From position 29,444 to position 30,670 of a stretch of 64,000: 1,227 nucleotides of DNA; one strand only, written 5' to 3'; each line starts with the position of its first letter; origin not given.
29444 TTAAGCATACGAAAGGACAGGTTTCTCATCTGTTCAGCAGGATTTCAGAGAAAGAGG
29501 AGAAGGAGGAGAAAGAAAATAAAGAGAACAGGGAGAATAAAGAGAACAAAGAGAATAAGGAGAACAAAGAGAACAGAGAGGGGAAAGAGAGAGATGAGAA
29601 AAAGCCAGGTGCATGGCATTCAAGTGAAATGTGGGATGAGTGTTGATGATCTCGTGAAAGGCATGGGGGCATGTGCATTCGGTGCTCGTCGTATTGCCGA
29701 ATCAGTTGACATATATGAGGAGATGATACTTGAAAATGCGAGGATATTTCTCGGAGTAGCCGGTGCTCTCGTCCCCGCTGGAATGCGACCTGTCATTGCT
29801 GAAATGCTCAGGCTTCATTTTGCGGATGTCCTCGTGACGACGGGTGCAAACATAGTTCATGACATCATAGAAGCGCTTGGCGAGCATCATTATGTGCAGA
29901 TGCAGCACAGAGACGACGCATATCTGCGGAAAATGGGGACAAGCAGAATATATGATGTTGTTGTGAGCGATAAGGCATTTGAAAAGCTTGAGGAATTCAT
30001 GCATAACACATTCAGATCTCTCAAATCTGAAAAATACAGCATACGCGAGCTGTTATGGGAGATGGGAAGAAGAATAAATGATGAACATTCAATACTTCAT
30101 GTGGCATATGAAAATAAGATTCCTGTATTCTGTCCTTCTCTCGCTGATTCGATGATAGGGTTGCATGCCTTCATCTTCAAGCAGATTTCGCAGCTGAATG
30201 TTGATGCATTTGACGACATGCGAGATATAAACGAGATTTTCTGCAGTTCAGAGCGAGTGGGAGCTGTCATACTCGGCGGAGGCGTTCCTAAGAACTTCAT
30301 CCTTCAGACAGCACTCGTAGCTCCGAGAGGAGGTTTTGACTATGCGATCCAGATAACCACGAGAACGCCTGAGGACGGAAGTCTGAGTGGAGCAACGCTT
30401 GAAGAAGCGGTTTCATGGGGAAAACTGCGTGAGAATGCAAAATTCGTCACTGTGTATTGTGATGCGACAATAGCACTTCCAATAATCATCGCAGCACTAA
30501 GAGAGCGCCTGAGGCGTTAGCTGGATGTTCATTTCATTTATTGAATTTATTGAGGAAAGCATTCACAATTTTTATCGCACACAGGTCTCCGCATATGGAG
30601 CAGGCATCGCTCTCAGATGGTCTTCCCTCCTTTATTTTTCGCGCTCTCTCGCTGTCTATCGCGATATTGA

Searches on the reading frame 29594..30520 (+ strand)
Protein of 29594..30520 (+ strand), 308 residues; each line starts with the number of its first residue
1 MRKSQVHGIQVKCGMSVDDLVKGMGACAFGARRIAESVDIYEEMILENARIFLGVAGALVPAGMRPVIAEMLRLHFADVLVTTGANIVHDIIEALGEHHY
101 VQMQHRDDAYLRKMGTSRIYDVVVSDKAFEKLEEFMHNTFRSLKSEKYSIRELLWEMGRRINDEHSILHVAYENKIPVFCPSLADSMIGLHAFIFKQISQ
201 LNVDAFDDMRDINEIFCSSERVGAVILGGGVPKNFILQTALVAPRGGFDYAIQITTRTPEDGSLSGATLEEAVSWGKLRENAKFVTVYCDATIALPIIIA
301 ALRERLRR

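Call 11: search_protein_families(library=pfam, proteins=[window:29594-30520:+], max_evalue=0.001)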
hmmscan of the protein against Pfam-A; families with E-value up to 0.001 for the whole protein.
window:29594-30520:+ (308 aa): 1 family
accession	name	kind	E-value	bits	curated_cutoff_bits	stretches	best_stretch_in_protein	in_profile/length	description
PF01916.23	DS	-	5.7e-106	354.4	27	1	19-301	1-287/288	Deoxyhypusine synthase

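Call 39: find_encoding_contigs(protein=window:29594-30520:+, flank=6000, max_places=10)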
Protein window:29594-30520:+ (308 aa): 1 contig read that carries it; 1 place shown.
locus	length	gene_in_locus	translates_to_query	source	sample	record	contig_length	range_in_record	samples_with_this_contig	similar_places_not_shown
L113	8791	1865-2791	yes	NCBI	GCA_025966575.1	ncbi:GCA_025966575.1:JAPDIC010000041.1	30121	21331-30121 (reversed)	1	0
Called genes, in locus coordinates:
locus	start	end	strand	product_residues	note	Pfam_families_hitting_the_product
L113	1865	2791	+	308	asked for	PF01916:DS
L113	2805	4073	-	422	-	PF01964:ThiC_Rad_SAM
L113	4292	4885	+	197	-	PF01066:CDP-OH_P_transf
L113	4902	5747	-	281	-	PF01193:RNA_pol_L, PF01000:RNA_pol_A_bac (weak), PF12838:Fer4_7 (faint), PF13187:Fer4_9 (weak), PF00037:Fer4 (weak), PF12837:Fer4_6 (weak), PF13237:Fer4_10 (weak)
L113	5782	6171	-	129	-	PF00411:Ribosomal_S11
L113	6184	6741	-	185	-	PF01479:S4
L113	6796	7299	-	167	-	PF00416:Ribosomal_S13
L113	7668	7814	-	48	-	-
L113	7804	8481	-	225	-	PF00156:Pribosyltran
